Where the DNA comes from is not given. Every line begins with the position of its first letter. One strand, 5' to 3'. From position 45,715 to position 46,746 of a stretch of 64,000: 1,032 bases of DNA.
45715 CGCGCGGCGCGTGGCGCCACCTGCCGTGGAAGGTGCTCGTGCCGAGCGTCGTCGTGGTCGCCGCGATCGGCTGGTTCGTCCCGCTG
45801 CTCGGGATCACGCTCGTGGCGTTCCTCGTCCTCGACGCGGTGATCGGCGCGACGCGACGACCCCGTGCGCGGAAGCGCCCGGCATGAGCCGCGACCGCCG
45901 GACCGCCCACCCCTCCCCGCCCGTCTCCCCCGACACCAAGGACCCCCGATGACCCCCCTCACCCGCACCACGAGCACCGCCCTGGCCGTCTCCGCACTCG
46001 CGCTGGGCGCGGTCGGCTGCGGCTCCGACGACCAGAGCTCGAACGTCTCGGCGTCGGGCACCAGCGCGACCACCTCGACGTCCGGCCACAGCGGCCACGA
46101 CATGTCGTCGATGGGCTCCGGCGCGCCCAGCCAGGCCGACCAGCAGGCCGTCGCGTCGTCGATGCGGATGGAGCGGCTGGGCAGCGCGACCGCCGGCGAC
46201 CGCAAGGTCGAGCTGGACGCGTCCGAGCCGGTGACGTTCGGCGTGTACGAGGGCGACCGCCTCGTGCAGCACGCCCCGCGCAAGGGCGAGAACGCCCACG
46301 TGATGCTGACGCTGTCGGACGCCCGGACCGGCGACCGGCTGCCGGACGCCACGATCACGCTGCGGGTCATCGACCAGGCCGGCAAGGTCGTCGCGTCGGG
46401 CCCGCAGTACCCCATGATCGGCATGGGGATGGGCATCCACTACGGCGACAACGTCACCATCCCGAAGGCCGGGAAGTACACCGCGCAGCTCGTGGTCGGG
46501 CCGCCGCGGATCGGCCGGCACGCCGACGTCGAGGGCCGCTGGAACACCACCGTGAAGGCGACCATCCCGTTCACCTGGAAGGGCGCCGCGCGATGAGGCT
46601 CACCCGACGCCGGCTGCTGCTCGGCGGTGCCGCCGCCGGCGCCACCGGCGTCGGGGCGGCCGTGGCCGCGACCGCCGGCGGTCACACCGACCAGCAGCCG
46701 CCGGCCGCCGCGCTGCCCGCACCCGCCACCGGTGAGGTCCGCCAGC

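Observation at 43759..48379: Non-canonical iron/copper uptake operon: PepSY-TM + P19-like lipoprotein + Tat DyP-like protein + His-anchored protein, no Ftr1/EfeU permease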

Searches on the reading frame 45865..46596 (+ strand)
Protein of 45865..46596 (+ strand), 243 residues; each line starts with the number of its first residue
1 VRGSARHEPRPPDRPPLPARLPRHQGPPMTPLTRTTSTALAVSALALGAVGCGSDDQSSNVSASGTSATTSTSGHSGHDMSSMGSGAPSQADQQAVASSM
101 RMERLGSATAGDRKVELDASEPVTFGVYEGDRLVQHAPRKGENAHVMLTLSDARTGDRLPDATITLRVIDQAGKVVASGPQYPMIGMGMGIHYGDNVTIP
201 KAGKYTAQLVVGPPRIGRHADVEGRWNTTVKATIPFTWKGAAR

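Call 4: search_protein_families(library=pfam, proteins=[window:45865-46596:+], max_evalue=0.1)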
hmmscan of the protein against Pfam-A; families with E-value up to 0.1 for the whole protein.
window:45865-46596:+ (243 aa): 2 families
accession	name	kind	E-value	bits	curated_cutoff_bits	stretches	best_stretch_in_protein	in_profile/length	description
PF10634.15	Iron_transport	-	2.2e-09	38.1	21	1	155-240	60-150/150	Fe2+ transport protein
PF24041.1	DUF7350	-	0.0031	18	27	1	158-220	49-110/125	Domain of unknown function (DUF7350)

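Call 5: search_protein_families(library=ncbifam, proteins=[window:45865-46596:+], max_evalue=0.1)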
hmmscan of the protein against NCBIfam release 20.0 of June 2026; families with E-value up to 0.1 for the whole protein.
window:45865-46596:+ (243 aa): 3 families
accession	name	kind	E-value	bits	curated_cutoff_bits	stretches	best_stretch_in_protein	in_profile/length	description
NF052551.1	EnvBioLpgNMYCTU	equivalog_domain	0.018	14.4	250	1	35-82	3-50/227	envelope biogenesis lipoprotein LpqN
NF053527.1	lipo_Cory_WKLS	subfamily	0.041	13.8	105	1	38-91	2-51/166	WKL family lipoprotein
NF058595.1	invert_tail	domain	0.047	14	37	1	38-72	58-92/113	lipo-invert putative C-terminal anchoring domain-containing protein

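Call 7: search_solved_structures(query=window:45865-46596:+, max_evalue=1, show_alignments=3)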
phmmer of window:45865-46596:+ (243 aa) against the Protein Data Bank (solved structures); distinct sequences matched with E-value up to 1: 9.
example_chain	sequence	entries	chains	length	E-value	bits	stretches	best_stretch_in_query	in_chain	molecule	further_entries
8vv5_A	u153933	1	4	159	1.1e-05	28.7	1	155-222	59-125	FtrA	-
8vv6_A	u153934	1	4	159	2.5e-05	27.5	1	155-222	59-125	FtrA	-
5i0y_A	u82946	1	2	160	0.075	16.2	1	155-233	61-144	Periplasmic protein-probably involved in high-affinity Fe2+ transport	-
3nrp_A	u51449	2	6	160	0.075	16.2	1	155-233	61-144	Periplasmic protein-probably involved in high-affinity Fe2+ transport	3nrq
7r4z_A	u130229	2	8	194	0.14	15.3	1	179-217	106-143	FtrA-P19 protein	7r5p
4mge_A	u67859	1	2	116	0.17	15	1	54-145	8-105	PTS system, cellobiose-specific IIB component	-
5i0x_A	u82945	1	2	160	0.24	14.5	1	155-233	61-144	Periplasmic protein-probably involved in high-affinity Fe2+ transport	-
7r4u_A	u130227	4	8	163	0.24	14.5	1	179-217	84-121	FtrA-P19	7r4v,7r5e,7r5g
7r3p_A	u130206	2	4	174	0.24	14.5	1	179-217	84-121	FtrA-P19 protein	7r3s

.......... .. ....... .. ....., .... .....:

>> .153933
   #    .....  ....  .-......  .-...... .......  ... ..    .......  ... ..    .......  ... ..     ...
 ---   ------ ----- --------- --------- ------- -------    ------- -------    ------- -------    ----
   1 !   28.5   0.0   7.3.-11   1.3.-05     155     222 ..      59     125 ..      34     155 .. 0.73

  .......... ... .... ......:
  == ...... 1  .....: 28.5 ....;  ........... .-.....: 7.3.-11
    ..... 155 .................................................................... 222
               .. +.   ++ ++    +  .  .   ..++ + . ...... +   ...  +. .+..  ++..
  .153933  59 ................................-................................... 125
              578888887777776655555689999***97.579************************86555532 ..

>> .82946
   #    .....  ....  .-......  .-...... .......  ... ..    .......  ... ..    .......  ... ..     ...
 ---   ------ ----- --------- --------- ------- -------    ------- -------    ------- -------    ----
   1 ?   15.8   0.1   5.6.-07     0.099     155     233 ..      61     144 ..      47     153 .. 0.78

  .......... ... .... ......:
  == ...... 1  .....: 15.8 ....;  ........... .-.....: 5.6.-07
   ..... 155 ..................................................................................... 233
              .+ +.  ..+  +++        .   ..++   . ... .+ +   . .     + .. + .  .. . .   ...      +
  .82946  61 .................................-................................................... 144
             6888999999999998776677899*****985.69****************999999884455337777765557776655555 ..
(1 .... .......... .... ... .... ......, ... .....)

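Call 59: search_solved_structures(query=A3, max_evalue=0.01, show_alignments=5)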
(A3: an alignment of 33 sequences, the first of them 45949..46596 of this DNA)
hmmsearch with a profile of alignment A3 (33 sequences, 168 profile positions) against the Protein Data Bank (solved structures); distinct sequences matched with E-value up to 0.01: 18.
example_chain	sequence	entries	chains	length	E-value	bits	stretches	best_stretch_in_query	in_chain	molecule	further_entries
8vv5_A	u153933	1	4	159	1.3e-13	54.2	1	59-164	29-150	FtrA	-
8vv6_A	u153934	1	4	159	4.7e-13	52.4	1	59-149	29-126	FtrA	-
5i0y_A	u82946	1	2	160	1.8e-10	44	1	82-165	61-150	Periplasmic protein-probably involved in high-affinity Fe2+ transport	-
3nrp_A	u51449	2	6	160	2.1e-10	43.8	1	82-165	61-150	Periplasmic protein-probably involved in high-affinity Fe2+ transport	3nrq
5i0x_A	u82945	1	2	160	1.4e-09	41.1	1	82-165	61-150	Periplasmic protein-probably involved in high-affinity Fe2+ transport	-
6wef_C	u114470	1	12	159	2.4e-07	33.8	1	86-166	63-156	Uncharacterized protein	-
6wed_A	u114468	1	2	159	4.7e-07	32.8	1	86-166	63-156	Uncharacterized protein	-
3lzl_A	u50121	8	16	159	4.8e-07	32.8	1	86-166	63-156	P19 protein | Protein P19 | P19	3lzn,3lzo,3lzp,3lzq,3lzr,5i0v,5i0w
7r4z_A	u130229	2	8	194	7.4e-07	32.2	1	110-165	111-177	FtrA-P19 protein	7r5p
4nwn_B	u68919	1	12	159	1.5e-06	31.2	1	86-166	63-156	Propanediol utilization: polyhedral bodies pduT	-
7r4u_A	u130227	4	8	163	4.7e-06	29.6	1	110-165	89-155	FtrA-P19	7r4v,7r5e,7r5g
7r3p_A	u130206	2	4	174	5.7e-06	29.3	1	109-165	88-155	FtrA-P19 protein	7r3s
6wee_A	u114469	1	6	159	6.3e-06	29.2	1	86-166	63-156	Uncharacterized protein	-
8t7k_A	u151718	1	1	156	4.4e-05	26.4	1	83-166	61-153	Pathogen-specific surface antigen, putative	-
8t7l_A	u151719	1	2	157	4.5e-05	26.4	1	83-166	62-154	Pathogen-specific surface antigen, putative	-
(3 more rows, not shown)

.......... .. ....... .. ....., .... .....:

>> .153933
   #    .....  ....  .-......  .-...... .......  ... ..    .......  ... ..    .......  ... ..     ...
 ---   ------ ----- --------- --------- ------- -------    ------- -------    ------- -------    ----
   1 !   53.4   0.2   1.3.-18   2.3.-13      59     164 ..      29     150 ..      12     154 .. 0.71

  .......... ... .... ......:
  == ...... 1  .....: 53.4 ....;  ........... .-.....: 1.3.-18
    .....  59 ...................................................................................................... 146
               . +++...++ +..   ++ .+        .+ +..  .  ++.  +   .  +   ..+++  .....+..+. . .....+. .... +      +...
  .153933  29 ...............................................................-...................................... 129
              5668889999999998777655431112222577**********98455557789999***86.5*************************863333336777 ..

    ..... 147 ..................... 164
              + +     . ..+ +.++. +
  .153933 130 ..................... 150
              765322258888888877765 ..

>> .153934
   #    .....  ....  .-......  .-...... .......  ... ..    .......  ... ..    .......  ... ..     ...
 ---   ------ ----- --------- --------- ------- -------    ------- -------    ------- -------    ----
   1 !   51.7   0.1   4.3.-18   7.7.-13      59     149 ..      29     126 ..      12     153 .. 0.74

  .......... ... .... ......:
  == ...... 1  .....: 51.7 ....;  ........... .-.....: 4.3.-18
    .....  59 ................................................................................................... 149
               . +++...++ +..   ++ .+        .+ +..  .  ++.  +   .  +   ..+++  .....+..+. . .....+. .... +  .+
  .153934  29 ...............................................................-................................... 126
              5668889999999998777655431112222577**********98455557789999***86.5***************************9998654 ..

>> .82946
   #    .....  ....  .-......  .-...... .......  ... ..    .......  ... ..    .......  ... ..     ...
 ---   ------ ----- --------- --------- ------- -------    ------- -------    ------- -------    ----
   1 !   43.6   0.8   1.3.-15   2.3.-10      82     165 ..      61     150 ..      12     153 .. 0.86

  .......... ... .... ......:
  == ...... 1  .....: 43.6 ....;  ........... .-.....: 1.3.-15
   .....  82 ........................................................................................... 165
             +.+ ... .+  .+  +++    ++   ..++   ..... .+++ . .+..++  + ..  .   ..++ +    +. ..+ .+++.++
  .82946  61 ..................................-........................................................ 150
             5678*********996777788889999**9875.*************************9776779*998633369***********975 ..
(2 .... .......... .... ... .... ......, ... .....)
